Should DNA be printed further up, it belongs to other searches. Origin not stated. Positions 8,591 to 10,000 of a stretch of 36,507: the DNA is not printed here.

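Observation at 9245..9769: MuF-like protein carries a 350-aa-plus extension with four tandem roughly 45-aa repeats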

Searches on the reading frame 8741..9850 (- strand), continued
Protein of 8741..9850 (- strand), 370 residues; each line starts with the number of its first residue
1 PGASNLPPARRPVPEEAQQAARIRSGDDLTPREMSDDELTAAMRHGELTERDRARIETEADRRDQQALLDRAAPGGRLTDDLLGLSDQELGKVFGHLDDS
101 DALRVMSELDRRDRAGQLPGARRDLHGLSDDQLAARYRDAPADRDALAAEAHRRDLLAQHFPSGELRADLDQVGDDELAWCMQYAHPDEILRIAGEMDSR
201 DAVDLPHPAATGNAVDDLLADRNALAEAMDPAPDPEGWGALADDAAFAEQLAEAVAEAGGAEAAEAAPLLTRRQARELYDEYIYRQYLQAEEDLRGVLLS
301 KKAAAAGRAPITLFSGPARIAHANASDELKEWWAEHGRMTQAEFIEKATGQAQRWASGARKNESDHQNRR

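Call 45: get_annotated_region(hit=H70, flank=5000)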
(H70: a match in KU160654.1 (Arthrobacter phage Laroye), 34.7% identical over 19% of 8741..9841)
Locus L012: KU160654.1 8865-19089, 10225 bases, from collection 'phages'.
description: Arthrobacter phage Laroye, complete genome.
organism: Arthrobacter phage Laroye (NCBI taxid 1772305)
taxonomy: Viruses; Duplodnaviria; Heunggongvirae; Uroviricota; Caudoviricetes; Laroyevirus; Laroyevirus laroye
host: Arthrobacter sp. ATCC 21022; source: soil; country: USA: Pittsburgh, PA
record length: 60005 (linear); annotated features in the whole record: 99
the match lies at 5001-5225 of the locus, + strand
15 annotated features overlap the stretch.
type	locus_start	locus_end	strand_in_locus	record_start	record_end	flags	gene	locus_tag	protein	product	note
CDS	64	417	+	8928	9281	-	12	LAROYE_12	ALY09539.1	hypothetical protein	-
CDS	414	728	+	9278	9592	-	13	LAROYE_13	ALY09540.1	hypothetical protein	-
CDS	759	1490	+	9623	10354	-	14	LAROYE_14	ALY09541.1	ssDNA binding domain protein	-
CDS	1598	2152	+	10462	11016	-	15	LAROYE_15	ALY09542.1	hypothetical protein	-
CDS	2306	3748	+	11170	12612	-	16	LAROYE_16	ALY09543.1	portal protein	-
CDS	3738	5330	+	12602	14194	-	17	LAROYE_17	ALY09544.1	capsid maturation protease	-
CDS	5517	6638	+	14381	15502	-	18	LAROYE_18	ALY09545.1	aldolase class I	-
CDS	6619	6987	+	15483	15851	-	19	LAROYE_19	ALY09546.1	hypothetical protein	-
CDS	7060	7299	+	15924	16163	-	20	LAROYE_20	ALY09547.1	hypothetical protein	-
CDS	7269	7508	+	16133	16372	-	21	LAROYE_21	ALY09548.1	hypothetical protein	-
CDS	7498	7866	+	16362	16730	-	22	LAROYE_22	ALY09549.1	hypothetical protein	-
CDS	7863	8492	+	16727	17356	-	23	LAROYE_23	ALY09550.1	RNase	-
CDS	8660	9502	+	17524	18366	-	24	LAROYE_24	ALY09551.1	hypothetical protein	-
CDS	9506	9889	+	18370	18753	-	25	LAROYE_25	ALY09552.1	hypothetical protein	-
CDS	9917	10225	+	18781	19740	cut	26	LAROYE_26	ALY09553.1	capsid protein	-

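Call 46: get_annotated_region(hit=H97, flank=5000)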
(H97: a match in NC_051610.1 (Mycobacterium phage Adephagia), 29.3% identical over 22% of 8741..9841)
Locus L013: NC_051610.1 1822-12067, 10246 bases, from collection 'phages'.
description: Mycobacterium phage Adephagia, complete sequence.
organism: Mycobacterium phage Adephagia (NCBI taxid 1034127)
taxonomy: Viruses; Duplodnaviria; Heunggongvirae; Uroviricota; Caudoviricetes; Weiservirinae; Anayavirus; Anayavirus adephagia
host: Mycobacterium smegmatis mc2 155; source: soil; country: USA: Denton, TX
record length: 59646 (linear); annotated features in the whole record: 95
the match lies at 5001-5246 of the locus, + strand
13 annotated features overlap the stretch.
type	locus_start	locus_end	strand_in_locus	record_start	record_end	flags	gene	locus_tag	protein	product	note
CDS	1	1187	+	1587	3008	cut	8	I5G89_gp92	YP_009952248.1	terminase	gp8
CDS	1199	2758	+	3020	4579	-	9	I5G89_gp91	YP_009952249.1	portal protein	gp9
CDS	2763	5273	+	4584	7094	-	10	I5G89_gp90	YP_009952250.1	head maturation protease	gp10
CDS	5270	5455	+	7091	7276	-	11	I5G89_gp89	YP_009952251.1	hypothetical protein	gp11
CDS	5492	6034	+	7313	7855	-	12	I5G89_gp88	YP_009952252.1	head scaffolding protein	gp12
CDS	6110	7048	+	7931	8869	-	13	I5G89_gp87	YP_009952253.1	major capsid protein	gp13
CDS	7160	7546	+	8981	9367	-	14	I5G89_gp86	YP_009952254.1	head-to-tail adaptor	gp14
CDS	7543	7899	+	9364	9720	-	15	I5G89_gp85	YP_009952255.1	head-tail adaptor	gp15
CDS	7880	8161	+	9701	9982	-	16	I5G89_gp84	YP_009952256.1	hypothetical protein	gp16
CDS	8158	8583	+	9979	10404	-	17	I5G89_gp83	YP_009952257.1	tail terminator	gp17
CDS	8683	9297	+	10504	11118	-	18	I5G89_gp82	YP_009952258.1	major tail protein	gp18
CDS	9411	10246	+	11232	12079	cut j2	20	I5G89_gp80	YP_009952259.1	tail assembly chaperone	gp20; tail assembly chaperone, (G-T) -1 frameshift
CDS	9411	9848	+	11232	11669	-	19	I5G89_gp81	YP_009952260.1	hypothetical protein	gp19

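Call 50: search_protein_families(library=pfam, proteins=[L013:2763-5270:+, L012:3738-5327:+, L011:2965-3312:+], max_evalue=0.01)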
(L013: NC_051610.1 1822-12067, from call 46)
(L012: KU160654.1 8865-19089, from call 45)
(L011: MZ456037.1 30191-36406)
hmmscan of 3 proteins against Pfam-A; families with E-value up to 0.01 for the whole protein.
L013:2763-5270:+ (836 aa): 1 family
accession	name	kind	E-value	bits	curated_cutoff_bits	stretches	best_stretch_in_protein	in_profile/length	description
PF25310.1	VG15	-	7.2e-27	95.4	26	1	6-208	26-211/212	VG15 protein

L012:3738-5327:+ (530 aa): 1 family
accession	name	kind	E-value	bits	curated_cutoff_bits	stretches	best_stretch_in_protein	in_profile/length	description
PF04233.19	Phage_Mu_F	-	1.7e-11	45.3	29.6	1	183-276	27-111/112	Phage Mu protein F like protein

L011:2965-3312:+ (116 aa): 0 families
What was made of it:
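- Those proteins have a different N-terminal region (VG15) and a long middle part (call 50).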

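Call 62: search_protein_families(library=pfam, proteins=[L013:5270-5452:+], max_evalue=0.1)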
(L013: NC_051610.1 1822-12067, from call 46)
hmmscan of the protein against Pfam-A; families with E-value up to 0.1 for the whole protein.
L013:5270-5452:+ (61 aa): 1 family
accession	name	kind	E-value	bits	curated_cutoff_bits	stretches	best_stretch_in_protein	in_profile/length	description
PF04957.18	RMF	-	4.4e-11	43.1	27.9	1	5-45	12-52/53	Ribosome modulation factor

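Call 69: search_protein_families(library=ncbifam, proteins=[P0060], max_evalue=0.1)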
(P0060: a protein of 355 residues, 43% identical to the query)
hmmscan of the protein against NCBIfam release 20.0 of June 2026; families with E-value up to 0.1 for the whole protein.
P0060 (355 aa): 0 families

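Call 125: search_protein_families(library=phrogs, proteins=[L011:2965-3312:+], max_evalue=0.01)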
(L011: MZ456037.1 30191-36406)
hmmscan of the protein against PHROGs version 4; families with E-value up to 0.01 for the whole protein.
L011:2965-3312:+ (116 aa): 2 families
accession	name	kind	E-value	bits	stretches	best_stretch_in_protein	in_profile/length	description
phrog_12049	-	head and packaging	3.2e-14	53.6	1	6-86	641-721/745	head morphogenesis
phrog_1752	-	head and packaging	7e-06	26.1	1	17-79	741-802/828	head maturation protease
